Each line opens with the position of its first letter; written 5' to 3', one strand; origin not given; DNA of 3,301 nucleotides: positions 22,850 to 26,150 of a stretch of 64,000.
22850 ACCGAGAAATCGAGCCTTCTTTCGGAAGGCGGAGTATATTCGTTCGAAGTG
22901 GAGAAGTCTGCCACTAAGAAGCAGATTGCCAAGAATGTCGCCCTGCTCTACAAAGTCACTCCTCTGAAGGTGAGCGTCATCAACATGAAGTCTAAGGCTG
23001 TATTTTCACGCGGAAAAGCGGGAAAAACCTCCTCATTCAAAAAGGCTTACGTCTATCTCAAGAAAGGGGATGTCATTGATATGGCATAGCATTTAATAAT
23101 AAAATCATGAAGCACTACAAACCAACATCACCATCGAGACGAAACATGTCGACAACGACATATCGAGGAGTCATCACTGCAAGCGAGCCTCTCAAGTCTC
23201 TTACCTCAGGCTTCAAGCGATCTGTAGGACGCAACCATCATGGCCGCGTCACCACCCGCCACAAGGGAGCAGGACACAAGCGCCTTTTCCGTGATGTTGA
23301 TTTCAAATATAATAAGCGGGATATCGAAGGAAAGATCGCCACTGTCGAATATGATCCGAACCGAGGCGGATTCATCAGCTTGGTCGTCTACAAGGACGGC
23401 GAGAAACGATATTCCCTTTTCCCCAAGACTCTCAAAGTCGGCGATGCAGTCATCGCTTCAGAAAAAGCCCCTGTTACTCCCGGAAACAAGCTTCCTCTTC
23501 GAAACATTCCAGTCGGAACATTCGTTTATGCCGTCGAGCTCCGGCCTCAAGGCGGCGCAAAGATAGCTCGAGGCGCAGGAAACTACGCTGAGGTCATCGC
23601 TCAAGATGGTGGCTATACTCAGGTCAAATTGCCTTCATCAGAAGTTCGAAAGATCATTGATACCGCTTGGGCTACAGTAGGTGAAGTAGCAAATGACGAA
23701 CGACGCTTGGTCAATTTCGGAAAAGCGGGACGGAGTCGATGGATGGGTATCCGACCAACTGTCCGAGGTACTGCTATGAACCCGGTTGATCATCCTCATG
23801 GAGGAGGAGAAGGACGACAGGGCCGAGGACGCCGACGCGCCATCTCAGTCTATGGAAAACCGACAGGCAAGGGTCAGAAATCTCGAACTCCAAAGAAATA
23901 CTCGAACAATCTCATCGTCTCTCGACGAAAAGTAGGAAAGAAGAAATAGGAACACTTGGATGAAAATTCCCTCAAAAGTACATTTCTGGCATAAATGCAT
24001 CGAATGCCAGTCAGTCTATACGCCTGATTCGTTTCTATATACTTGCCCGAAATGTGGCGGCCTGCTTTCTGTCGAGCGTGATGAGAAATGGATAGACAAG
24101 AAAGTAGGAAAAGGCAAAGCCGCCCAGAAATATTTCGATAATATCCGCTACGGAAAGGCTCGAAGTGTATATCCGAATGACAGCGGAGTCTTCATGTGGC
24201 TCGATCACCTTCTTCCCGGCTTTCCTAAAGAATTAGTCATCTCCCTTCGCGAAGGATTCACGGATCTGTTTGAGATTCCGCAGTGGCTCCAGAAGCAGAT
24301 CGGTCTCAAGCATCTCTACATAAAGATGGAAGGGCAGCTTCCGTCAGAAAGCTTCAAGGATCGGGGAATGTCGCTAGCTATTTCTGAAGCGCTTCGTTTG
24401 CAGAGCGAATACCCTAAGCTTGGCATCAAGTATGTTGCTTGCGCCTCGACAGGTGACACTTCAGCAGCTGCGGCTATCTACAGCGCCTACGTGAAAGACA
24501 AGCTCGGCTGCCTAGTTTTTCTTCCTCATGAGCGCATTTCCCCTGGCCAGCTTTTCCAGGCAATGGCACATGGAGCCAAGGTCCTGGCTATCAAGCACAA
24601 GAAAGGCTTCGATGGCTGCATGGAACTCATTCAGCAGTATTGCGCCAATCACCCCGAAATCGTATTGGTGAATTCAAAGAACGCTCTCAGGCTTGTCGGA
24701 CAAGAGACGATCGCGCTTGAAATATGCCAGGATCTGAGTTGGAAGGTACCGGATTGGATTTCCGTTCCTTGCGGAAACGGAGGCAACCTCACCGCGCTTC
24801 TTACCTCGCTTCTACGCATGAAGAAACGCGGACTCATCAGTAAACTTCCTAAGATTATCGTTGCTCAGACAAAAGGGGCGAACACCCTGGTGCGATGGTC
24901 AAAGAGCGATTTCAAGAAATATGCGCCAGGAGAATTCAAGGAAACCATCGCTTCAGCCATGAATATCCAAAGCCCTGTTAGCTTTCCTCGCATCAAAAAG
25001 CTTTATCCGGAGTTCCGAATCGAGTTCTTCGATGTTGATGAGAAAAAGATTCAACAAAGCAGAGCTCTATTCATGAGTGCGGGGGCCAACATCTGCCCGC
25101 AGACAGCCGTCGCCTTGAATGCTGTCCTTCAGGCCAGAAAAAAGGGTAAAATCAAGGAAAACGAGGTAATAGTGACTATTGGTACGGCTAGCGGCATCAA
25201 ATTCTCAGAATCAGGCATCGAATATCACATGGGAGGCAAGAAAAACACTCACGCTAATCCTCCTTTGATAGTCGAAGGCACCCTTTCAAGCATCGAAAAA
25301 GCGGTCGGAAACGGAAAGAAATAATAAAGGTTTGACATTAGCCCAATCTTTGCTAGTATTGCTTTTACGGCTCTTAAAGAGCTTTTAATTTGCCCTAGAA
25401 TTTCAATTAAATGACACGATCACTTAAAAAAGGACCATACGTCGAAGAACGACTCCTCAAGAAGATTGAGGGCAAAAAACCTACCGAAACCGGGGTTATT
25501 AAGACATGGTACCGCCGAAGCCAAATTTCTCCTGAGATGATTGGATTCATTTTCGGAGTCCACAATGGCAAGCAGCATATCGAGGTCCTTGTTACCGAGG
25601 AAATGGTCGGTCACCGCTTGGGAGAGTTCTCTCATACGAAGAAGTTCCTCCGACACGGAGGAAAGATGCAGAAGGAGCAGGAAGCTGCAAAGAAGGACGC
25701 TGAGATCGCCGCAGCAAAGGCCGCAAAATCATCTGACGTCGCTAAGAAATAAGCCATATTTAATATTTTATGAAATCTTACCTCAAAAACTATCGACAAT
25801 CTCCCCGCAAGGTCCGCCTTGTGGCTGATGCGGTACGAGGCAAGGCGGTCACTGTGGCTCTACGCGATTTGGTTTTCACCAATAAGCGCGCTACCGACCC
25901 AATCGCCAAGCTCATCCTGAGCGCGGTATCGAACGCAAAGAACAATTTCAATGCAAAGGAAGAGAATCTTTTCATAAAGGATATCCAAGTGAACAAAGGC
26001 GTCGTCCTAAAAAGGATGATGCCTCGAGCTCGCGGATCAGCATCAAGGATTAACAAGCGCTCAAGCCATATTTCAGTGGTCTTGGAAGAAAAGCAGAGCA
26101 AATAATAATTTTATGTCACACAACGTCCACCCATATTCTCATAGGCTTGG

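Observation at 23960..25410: Threonine-synthase-family PLP enzyme with N-terminal Zn-ribbon embedded in the S10 ribosomal operon, followed by an internal promoter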

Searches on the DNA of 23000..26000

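Call 46: search_rna_families(source=window, start=23000, end=26000, threshold=evalue, max_evalue=1)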
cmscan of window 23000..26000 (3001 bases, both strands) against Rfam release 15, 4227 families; matches with E-value up to 1: 0.
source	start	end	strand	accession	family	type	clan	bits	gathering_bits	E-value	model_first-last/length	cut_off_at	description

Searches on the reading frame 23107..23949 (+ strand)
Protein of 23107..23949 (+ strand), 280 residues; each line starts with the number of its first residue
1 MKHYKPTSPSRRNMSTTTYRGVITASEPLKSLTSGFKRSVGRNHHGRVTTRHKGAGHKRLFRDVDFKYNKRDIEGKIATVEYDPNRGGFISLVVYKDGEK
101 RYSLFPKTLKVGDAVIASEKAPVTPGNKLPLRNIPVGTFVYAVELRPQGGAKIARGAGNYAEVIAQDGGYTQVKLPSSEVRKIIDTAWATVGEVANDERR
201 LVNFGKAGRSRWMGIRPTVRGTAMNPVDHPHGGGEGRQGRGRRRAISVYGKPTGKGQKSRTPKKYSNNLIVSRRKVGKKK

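Call 55: find_homologous_proteins(query=window:23107-23949:+, max_evalue=1e-30)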
Query window:23107-23949:+ (280 aa): 8000 proteins with E <= 1e-30 among 8000 candidates; the best 120 are listed.
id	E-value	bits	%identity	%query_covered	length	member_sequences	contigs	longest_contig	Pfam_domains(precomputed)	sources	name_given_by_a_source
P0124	6.5e-173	592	100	95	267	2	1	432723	PF00181.31,PF03947.25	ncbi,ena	-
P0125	1.3e-161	555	93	95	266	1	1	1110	PF00181.31,PF03947.25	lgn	-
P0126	1.4e-161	555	94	95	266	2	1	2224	PF00181.31,PF03947.25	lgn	-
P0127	4.8e-161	553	86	100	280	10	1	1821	PF00181.31,PF03947.25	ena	-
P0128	5.5e-154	530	87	95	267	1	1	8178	PF00181.31,PF03947.25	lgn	-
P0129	1.0e-153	529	83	100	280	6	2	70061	PF00181.31,PF03947.25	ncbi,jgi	-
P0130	5.2e-153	526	87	95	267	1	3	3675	PF00181.31,PF03947.25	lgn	-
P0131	5.9e-153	526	84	100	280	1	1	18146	PF00181.31,PF03947.25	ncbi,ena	-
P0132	3.8e-152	524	81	100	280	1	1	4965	PF00181.31,PF03947.25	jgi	-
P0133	2.7e-151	521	82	100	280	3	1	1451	PF00181.31,PF03947.25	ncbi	-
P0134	1.6e-150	518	82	100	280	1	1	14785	PF00181.31,PF03947.25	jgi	jgi:large subunit ribosomal protein L2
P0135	6.9e-150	516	81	100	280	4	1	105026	PF00181.31,PF03947.25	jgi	jgi:large subunit ribosomal protein L2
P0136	1.2e-149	515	80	100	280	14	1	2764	PF00181.31,PF03947.25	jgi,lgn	-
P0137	1.7e-146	505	79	100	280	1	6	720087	PF00181.31,PF03947.25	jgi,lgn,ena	-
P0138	3.4e-145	501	78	100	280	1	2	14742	PF00181.31,PF03947.25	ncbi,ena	-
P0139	3.7e-145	501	84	95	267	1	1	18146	PF00181.31,PF03947.25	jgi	jgi:large subunit ribosomal protein L2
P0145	8.8e-145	499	78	100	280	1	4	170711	PF00181.31,PF03947.25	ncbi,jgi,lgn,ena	ncbi:MAG: 50S ribosomal protein L2 [bacterium]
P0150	1.5e-143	495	77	100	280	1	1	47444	PF00181.31,PF03947.25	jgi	jgi:large subunit ribosomal protein L2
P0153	6.4e-143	493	77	100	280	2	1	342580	PF00181.31,PF03947.25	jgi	jgi:large subunit ribosomal protein L2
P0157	2.0e-140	485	75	100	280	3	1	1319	PF00181.31,PF03947.25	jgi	jgi:large subunit ribosomal protein L2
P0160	8.0e-140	483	76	100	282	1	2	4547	PF00181.31,PF03947.25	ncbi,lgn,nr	ncbi:50S ribosomal protein L2 [Patescibacteria group bacterium]|nr:50S ribosomal protein L2 [Patesci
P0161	1.0e-139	483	75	100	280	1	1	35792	PF00181.31,PF03947.25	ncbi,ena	ncbi:MAG: 50S ribosomal protein L2 [Candidatus Paceibacterota bacterium]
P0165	8.2e-139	480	75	100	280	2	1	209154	PF00181.31,PF03947.25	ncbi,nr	ncbi:MAG TPA: 50S ribosomal protein L2 [Candidatus Paceibacterota bacterium]|nr:50S ribosomal protei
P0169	5.8e-138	477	75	100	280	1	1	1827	PF00181.31,PF03947.25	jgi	jgi:large subunit ribosomal protein L2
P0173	1.3e-137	476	74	100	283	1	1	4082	PF00181.31,PF03947.25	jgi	jgi:large subunit ribosomal protein L2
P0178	4.2e-137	474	79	95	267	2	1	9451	PF00181.31,PF03947.25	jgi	jgi:large subunit ribosomal protein L2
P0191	3.4e-136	471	75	100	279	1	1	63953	PF00181.31,PF03947.25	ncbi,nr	ncbi:MAG: 50S ribosomal protein L2 [Candidatus Pacebacteria bacterium]|nr:50S ribosomal protein L2 [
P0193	6.8e-136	470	73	100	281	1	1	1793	PF00181.31,PF03947.25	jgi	jgi:large subunit ribosomal protein L2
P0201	2.1e-135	469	74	100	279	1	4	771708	PF00181.31,PF03947.25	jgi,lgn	jgi:large subunit ribosomal protein L2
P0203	2.1e-135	469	74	100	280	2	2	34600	PF00181.31,PF03947.25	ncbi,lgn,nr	ncbi:50S ribosomal protein L2 [Patescibacteria group bacterium]|nr:50S ribosomal protein L2 [Patesci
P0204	2.2e-135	469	74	100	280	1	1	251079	PF00181.31,PF03947.25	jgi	jgi:large subunit ribosomal protein L2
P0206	2.6e-135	468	73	100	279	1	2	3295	PF00181.31,PF03947.25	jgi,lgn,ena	jgi:large subunit ribosomal protein L2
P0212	4.3e-135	468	73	100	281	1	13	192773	PF00181.31,PF03947.25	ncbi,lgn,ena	ncbi:MAG: 50S ribosomal protein L2 [Patescibacteria group bacterium]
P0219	8.3e-135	467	73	100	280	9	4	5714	PF00181.31,PF03947.25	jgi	jgi:large subunit ribosomal protein L2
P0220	8.6e-135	467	73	100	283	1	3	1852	PF00181.31,PF03947.25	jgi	jgi:large subunit ribosomal protein L2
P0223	1.3e-134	466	71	100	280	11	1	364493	PF00181.31,PF03947.25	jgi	jgi:large subunit ribosomal protein L2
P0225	1.5e-134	466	73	100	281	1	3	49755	PF00181.31,PF03947.25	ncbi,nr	ncbi:MAG: 50S ribosomal protein L2 [Patescibacteria group bacterium]|nr:50S ribosomal protein L2 [Pa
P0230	2.1e-134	465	74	100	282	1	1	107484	PF00181.31,PF03947.25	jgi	jgi:large subunit ribosomal protein L2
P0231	2.5e-134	465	72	100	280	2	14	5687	PF00181.31,PF03947.25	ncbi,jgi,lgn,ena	jgi:large subunit ribosomal protein L2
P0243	5.0e-134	464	74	100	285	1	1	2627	PF00181.31,PF03947.25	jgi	jgi:large subunit ribosomal protein L2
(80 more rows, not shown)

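Call 56: find_encoding_contigs(protein=P0126, flank=3000, max_places=2)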
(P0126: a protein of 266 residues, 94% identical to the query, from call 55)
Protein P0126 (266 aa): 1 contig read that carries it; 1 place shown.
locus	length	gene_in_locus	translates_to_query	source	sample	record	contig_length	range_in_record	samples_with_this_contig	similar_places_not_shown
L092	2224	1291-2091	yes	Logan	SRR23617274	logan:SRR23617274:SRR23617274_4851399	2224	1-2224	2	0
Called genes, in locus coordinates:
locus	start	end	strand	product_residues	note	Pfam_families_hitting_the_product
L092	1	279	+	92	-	?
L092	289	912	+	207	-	PF00573:Ribosomal_L4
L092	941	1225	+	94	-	PF00276:Ribosomal_L23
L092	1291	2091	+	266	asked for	PF00181:Ribosomal_L2_N, PF03947:Ribosomal_L2_C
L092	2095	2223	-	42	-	?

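Call 57: find_encoding_contigs(protein=P0128, flank=4000, max_places=1)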
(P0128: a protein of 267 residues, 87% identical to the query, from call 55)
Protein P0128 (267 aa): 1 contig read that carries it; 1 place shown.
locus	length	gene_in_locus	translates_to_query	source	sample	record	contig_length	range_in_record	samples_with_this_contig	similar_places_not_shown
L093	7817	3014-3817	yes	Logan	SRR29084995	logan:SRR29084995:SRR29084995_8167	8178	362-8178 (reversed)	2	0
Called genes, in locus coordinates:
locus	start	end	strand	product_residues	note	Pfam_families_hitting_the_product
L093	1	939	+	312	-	?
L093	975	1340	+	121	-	PF00338:Ribosomal_S10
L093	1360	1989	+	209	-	PF00297:Ribosomal_L3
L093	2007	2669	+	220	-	PF00573:Ribosomal_L4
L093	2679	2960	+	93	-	PF00276:Ribosomal_L23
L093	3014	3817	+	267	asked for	PF00181:Ribosomal_L2_N, PF03947:Ribosomal_L2_C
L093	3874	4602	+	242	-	-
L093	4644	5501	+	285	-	-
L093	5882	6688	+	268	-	-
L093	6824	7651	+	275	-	-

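Call 58: find_encoding_contigs(protein=P0129, flank=4000, max_places=1)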
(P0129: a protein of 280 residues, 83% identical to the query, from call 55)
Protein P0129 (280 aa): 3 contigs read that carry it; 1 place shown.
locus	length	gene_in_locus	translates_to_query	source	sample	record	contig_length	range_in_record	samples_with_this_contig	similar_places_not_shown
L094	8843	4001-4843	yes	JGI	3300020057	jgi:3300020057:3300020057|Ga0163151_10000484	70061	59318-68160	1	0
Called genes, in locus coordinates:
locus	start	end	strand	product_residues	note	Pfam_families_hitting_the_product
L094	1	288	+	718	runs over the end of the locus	PF00009:GTP_EFTU, PF03144:GTP_EFTU_D2, PF22042:EF-G_D2, PF14492:EFG_III, PF16658:RF3_C (weak), PF03764:EFG_IV, PF00679:EFG_C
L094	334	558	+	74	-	-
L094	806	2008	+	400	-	PF00009:GTP_EFTU, PF03144:GTP_EFTU_D2, PF03143:GTP_EFTU_D3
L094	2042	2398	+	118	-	PF00338:Ribosomal_S10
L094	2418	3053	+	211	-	PF00297:Ribosomal_L3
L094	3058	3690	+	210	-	PF00573:Ribosomal_L4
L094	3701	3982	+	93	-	PF00276:Ribosomal_L23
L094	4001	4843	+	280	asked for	PF00181:Ribosomal_L2_N, PF03947:Ribosomal_L2_C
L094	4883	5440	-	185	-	-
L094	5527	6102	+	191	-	PF04542:Sigma70_r2, PF08281:Sigma70_r4_2, PF04545:Sigma70_r4 (weak)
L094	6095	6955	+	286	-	-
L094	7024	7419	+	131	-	-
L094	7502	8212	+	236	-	-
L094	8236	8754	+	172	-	-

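Call 65: find_encoding_contigs(protein=P0131, flank=6000, max_places=2)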
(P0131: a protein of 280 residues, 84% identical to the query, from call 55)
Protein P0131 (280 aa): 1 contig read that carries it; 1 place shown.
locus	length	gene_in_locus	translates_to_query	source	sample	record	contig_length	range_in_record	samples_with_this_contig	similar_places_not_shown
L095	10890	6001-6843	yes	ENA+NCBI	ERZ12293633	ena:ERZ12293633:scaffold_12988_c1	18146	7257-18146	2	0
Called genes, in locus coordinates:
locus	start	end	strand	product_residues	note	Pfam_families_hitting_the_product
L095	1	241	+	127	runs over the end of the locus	-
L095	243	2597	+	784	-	PF00004:AAA (faint), PF07724:AAA_2, PF07728:AAA_5, PF10431:ClpB_D2-small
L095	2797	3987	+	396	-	PF00009:GTP_EFTU, PF03144:GTP_EFTU_D2, PF03143:GTP_EFTU_D3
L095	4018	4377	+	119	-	PF00338:Ribosomal_S10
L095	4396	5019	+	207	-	PF00297:Ribosomal_L3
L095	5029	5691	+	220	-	PF00573:Ribosomal_L4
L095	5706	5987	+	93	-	PF00276:Ribosomal_L23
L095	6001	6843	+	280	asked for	PF00181:Ribosomal_L2_N, PF03947:Ribosomal_L2_C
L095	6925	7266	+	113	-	PF00203:Ribosomal_S19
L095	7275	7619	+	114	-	PF00237:Ribosomal_L22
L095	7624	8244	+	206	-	PF07650:KH_2, PF00189:Ribosomal_S3_C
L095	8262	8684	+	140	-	PF00252:Ribosomal_L16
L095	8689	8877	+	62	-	PF00831:Ribosomal_L29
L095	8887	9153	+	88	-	PF00366:Ribosomal_S17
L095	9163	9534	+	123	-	PF00238:Ribosomal_L14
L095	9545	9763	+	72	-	PF00467:KOW, PF17136:ribosomal_L24 (weak)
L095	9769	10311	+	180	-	PF00281:Ribosomal_L5, PF00673:Ribosomal_L5_C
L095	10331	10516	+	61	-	PF00253:Ribosomal_S14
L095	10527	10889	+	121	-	?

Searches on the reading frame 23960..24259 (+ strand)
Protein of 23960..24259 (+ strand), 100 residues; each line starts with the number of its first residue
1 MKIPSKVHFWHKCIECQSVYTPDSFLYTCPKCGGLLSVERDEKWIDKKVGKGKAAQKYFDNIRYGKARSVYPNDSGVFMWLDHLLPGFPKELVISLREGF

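Call 69: search_protein_families(library=pfam, proteins=[window:23960-24259:+], max_evalue=10)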
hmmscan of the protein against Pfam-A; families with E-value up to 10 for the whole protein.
window:23960-24259:+ (100 aa): 14 families
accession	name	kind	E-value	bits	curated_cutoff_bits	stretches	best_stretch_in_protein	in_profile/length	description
PF23455.1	DUF7129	-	0.0046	17.1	30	1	12-35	13-36/45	Domain of unknown function (DUF7129)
PF06093.19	Spt4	-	0.012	16.1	25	1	13-48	4-39/77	Spt4/RpoE2 zinc finger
PF25017.1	zf-C2HC_3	-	0.013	15.9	24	1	27-43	24-40/47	C2HC zinc finger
PF08274.17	Zn_Ribbon_YjdM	-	0.018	15.5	30.8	1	12-33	4-26/30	PhnA Zinc-Ribbon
PF02150.21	Zn_ribbon_RPB9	-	0.023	15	25.2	1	29-43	4-18/36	RNA polymerases M/15 Kd subunit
PF09845.14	OapC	-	0.024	15.3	23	1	11-34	2-27/133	Origin-associated protein OapC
PF08772.16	Zn_ribbon_NOB1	-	0.031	14.8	24.9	1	8-51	6-46/72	Nin one binding (NOB1) Zn-ribbon like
PF17283.8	Zn_ribbon_SprT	-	0.048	14.2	28.1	1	24-33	2-11/38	SprT-like zinc ribbon domain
PF13948.11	DUF4215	-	0.068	13.9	27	1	13-34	1-23/47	Domain of unknown function (DUF4215)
PF17848.7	Zn_ribbon_ACC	-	0.088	13.5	24.5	1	10-17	1-8/26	Acetyl-CoA carboxylase zinc finger domain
PF01155.25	HypA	-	0.095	13.2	28.9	1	8-34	68-94/112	Hydrogenase/urease nickel incorporation, metallochaperone, hypA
PF08271.17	Zn_Ribbon_TF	-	0.18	11.9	29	1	12-35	2-28/43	TFIIB zinc-binding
PF08792.16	A2L_zn_ribbon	-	0.22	11.7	22.9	0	23-33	18-28/33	A2L zinc ribbon domain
PF13719.11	Zn_ribbon_5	-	0.3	11.3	29.3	1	28-50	4-27/37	zinc-ribbon domain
